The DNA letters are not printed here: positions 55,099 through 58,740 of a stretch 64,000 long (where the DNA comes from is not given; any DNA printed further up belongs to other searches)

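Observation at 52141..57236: Sharply bounded 333-bp near-identical inverted tract inside otherwise diverged paralogues (gene-conversion footprint)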

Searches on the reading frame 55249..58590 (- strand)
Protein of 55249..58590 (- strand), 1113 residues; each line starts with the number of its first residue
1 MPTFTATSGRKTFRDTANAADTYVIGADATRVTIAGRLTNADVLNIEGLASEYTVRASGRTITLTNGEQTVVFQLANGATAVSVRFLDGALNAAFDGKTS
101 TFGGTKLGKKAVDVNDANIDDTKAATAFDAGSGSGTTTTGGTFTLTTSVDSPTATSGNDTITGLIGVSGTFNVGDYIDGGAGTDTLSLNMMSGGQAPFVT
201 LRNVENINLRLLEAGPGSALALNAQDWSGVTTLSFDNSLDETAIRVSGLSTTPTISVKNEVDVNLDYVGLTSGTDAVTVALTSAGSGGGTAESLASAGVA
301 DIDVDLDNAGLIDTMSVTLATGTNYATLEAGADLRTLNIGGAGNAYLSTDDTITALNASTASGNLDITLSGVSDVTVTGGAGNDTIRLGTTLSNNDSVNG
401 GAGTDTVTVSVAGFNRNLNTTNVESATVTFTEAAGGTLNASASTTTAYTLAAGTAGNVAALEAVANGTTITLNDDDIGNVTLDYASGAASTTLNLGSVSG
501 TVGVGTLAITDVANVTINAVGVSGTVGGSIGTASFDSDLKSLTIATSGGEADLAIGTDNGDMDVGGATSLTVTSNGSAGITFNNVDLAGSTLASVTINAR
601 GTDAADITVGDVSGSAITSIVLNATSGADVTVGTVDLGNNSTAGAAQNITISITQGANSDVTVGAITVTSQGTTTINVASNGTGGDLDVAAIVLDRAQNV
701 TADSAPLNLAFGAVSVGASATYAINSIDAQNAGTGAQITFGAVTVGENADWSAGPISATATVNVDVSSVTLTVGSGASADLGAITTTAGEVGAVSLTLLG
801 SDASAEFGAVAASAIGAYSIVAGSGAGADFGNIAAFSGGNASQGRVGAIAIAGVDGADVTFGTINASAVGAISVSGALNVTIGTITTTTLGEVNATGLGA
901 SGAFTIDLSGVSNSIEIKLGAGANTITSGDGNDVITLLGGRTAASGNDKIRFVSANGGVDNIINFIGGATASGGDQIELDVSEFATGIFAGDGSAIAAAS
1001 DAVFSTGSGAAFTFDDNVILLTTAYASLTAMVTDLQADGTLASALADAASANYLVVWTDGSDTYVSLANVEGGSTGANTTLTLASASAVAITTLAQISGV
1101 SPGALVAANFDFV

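Call 5: search_protein_families(library=pfam, proteins=[window:55249-58590:-], max_evalue=0.01)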
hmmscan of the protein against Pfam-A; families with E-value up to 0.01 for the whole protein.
window:55249-58590:- (1113 aa): 2 families
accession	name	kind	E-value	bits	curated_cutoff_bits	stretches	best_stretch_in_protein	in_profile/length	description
PF00353.25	HemolysinCabind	-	0.00041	20.7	23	0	920-940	12-32/36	RTX calcium-binding nonapeptide repeat (4 copies)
PF18630.7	Peptidase_M60_C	-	0.0077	16.9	26.2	0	53-78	2-27/65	Peptidase M60 C-terminal domain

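Call 6: search_protein_families(library=ncbifam, proteins=[window:55249-58590:-], max_evalue=0.01)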
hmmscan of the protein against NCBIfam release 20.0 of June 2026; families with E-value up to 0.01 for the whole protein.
window:55249-58590:- (1113 aa): 0 families

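Call 15: find_encoding_contigs(protein=window:55249-58590:-, flank=10000, max_places=10)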
Protein window:55249-58590:- (1113 aa): 2 contigs read that carry it; 1 place shown.
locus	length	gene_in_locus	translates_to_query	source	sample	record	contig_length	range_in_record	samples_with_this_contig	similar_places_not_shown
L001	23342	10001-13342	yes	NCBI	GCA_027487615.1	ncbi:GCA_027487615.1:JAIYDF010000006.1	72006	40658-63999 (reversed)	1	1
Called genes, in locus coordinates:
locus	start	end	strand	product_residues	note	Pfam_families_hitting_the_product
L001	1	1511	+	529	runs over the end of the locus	PF00890:FAD_binding_2 (weak), PF01266:DAO, PF01494:FAD_binding_3 (faint), PF01946:Thi4 (weak), PF12831:FAD_oxidored (faint), PF13450:NAD_binding_8 (weak), PF00355:Rieske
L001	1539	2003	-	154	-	-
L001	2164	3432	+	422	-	PF01370:Epimerase, PF04321:RmlD_sub_bind (faint), PF13460:NAD_binding_10, PF13781:DoxX_3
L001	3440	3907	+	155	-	PF10027:DUF2269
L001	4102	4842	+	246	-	PF00027:cNMP_binding, PF13545:HTH_Crp_2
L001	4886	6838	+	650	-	PF05226:CHASE2, PF00211:Guanylate_cyc (weak)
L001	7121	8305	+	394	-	PF04773:FecR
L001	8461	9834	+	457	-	PF13428:TPR_14 (faint), PF13432:TPR_16, PF14559:TPR_19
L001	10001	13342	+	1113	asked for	-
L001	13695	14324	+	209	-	-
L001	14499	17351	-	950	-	-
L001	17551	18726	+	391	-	PF13356:Arm-DNA-bind_3, PF00589:Phage_integrase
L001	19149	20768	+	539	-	PF13428:TPR_14 (faint), PF12895:ANAPC3 (faint), PF23914:TPR_CcmH_CycH (faint), PF00515:TPR_1 (faint), PF07719:TPR_2 (faint), PF13424:TPR_12 (faint), PF14559:TPR_19 (weak), PF13414:TPR_11 (faint)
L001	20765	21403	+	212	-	-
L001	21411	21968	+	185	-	PF13489:Methyltransf_23, PF13847:Methyltransf_31 (faint), PF13649:Methyltransf_25 (faint)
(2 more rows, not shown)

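Call 18: find_homologous_proteins(query=window:55249-58590:-, max_evalue=0.00001)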
Query window:55249-58590:- (1113 aa): 133 proteins with E <= 0.00001 among 8000 candidates; the best 120 are listed.
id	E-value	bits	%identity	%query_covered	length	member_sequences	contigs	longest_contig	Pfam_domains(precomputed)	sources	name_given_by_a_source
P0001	0.0e+0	2162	100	100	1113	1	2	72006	-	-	-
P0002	0.0e+0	1209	69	87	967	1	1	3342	-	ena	-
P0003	0.0e+0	1148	67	87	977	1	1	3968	-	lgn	-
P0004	0.0e+0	1112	65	87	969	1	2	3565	-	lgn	-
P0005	0.0e+0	1074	63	88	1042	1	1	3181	-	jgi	-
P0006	0.0e+0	1042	62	87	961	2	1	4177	-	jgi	jgi:S-layer protein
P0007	0.0e+0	1037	63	88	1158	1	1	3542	-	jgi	-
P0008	0.0e+0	1032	61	86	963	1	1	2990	-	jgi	-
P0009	3.2e-291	987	62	85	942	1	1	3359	-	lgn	-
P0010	1.7e-279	948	61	86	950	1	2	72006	-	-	-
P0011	3.1e-271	921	58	86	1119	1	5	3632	-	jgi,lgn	-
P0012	1.6e-266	906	56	91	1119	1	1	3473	-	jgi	-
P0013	2.0e-266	905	57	86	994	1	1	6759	-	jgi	jgi:hypothetical protein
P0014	1.0e-265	903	57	88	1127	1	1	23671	-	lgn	-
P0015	5.8e-255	867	55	88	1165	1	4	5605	PF13946.12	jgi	-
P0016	1.8e-254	866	55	87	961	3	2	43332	-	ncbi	-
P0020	4.9e-237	808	54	88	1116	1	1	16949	-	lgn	-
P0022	4.0e-232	792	49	100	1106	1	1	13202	-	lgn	-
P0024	9.2e-227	774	51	87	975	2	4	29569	-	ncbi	-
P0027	8.8e-207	708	50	87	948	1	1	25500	-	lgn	-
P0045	1.5e-161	558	45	87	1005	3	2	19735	-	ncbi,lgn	-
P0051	1.1e-135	472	42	88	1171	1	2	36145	PF13946.12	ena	-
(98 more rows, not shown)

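Call 22: search_solved_structures(query=window:55249-58590:-, max_evalue=1, show_alignments=1)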
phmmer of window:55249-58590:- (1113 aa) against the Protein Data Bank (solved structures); distinct sequences matched with E-value up to 1: 0.

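Call 25: find_related_loci(query=A1, collection=genome_contigs, flank=10000)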
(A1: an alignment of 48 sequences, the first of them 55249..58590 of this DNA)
Query A1 (1113 aa) in genome_contigs; peptide patterns used: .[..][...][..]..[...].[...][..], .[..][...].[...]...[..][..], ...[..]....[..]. (x = any residue, [..] = any of these).
600 stretches matched a pattern (row limit reached: there are more); 12 encode a relative of the query (tblastn E <= 1e-3); 12 distinct loci.
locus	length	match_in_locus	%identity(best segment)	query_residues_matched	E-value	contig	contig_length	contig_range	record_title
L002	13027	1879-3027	30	21-401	1e-12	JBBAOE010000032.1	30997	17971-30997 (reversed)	MAG: Burkholderiaceae bacterium isolate EUL_133 ctg32-EUL_133, whole genome shotgun sequence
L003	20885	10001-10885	32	144-412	1e-15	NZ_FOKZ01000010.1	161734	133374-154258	Polaromonas sp. OV174, whole genome shotgun sequence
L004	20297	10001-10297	43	104-209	1e-10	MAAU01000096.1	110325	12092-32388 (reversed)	Gammaproteobacteria bacterium 54_18_T64 BD02T64_scaffold_162, whole genome shotgun sequence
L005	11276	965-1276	40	137-232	1e-9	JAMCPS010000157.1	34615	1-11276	MAG: Epsilonproteobacteria bacterium isolate FK_Sedi_A_Bin.72 NODE_2406_length_34615_cov_21.7794, whole genome shotgun s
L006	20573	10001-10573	31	920-1113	2e-8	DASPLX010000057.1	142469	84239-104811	MAG TPA_asm: Paucimonas sp. isolate SMAG_U12076 k141_316882, whole genome shotgun sequence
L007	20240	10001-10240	43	143-210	4e-8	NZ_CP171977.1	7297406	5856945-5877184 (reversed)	Pseudoduganella sp. UC29_106 chromosome, complete genome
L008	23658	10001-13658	38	112-410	4e-7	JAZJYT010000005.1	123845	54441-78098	MAG: Pseudomonadota bacterium isolate ADI_H1L3_4_122_18_3-bin015 ADIH1L34_B015_0_000000000005, whole genome shotgun sequ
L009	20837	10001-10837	31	150-425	6e-7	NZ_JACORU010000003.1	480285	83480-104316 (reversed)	Ramlibacter albus strain GTP1 contig3, whole genome shotgun sequence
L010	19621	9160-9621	35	85-239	3e-11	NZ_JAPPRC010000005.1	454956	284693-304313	Pannonibacter sp. SL95 contig_74, whole genome shotgun sequence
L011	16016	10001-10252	44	339-416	3e-5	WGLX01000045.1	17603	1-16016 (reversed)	MAG: Actinomycetales bacterium isolate RI_321 c_000000073618, whole genome shotgun sequence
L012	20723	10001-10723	27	175-412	4e-5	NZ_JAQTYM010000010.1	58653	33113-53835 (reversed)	MAG: Sulfuricurvum sp. isolate STC_37 NODE_1086_length_58653_cov_29.967707_Sandtown_C, whole genome shotgun sequence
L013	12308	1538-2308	30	135-410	6e-5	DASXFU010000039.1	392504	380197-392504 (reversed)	MAG TPA_asm: Rhizomicrobium sp. isolate SMAG_U5146 k141_2906671, whole genome shotgun sequence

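Call 26: find_encoding_contigs(protein=P0016, flank=10000, max_places=4)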
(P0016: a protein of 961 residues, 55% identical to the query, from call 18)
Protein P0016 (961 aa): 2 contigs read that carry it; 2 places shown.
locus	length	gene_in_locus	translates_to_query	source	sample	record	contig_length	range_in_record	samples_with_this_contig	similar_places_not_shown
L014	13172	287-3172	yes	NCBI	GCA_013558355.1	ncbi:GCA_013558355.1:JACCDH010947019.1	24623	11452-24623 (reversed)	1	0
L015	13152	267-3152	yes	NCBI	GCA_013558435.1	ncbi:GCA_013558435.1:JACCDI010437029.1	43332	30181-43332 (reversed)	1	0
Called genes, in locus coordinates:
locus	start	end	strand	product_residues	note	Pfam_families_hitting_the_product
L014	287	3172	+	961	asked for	-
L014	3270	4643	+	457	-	PF08885:GSCFA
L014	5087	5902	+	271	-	PF13276:HTH_21, PF00665:rve, PF13683:rve_3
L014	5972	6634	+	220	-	-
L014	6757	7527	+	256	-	PF00793:DAHP_synth_1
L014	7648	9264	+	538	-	PF14559:TPR_19 (weak)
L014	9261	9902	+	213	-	-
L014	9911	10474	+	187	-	PF13489:Methyltransf_23, PF13847:Methyltransf_31 (faint), PF08241:Methyltransf_11 (faint), PF08242:Methyltransf_12 (faint), PF13649:Methyltransf_25 (faint)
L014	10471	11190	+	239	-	PF01501:Glyco_transf_8 (faint)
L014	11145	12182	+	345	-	PF13580:SIS_2 (faint), PF01380:SIS, PF00571:CBS (weak)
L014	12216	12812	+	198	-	-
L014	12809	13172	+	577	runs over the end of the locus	PF00664:ABC_membrane, PF02463:SMC_N (faint), PF00005:ABC_tran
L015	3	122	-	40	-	?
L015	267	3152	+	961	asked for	-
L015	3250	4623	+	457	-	PF08885:GSCFA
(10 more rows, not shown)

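Call 27: find_encoding_contigs(protein=P0024, flank=10000, max_places=4)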
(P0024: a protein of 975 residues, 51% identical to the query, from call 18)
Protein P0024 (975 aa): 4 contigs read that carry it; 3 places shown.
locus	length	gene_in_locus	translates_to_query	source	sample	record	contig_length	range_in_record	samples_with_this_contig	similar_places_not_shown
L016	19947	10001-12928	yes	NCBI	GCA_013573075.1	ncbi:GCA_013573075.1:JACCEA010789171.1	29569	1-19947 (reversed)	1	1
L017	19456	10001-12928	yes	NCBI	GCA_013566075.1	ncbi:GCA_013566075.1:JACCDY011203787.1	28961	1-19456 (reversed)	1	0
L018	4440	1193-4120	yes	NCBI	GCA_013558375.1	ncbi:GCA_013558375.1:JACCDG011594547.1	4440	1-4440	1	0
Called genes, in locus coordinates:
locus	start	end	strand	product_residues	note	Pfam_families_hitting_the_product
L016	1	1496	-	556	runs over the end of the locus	PF00664:ABC_membrane, PF00005:ABC_tran, PF02463:SMC_N (faint), PF13304:AAA_21 (faint)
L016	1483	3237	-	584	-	PF00664:ABC_membrane, PF02463:SMC_N (faint), PF00005:ABC_tran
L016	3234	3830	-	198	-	-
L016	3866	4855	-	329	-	PF01380:SIS, PF13580:SIS_2 (weak), PF00571:CBS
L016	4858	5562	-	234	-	PF01501:Glyco_transf_8 (faint)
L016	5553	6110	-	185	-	PF13489:Methyltransf_23, PF08242:Methyltransf_12 (faint), PF13649:Methyltransf_25 (faint)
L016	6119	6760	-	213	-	-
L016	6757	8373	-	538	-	PF14559:TPR_19 (faint), PF04733:Coatomer_E (faint)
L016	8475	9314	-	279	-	PF00793:DAHP_synth_1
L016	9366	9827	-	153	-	-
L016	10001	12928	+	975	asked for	-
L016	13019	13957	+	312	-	-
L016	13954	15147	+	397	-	PF08885:GSCFA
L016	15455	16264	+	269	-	-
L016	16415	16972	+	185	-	-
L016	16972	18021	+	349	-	-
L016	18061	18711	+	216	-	PF00476:DNA_pol_A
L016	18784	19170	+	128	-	-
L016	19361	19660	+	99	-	-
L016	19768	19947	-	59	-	?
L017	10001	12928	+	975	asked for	-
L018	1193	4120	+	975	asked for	-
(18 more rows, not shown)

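Call 28: find_encoding_contigs(protein=P0022, flank=10000, max_places=4)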
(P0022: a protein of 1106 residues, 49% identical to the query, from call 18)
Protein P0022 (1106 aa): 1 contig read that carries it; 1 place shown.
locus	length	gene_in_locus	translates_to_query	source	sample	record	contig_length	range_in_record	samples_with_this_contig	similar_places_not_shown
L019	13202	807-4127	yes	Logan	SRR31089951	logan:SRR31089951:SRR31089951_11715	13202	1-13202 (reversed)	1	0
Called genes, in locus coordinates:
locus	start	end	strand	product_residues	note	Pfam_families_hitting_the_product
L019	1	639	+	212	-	?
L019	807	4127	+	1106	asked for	-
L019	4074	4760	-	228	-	-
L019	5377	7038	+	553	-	PF00515:TPR_1 (faint), PF07719:TPR_2 (faint), PF12895:ANAPC3 (faint), PF13424:TPR_12 (faint), PF13428:TPR_14 (faint), PF14559:TPR_19 (weak)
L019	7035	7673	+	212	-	-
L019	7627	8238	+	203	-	PF13649:Methyltransf_25 (faint), PF13489:Methyltransf_23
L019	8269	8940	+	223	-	PF01501:Glyco_transf_8 (faint)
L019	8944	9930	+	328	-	PF01380:SIS, PF13580:SIS_2 (weak), PF00571:CBS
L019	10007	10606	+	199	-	-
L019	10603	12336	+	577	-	PF00664:ABC_membrane, PF02463:SMC_N (faint), PF00005:ABC_tran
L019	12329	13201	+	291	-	?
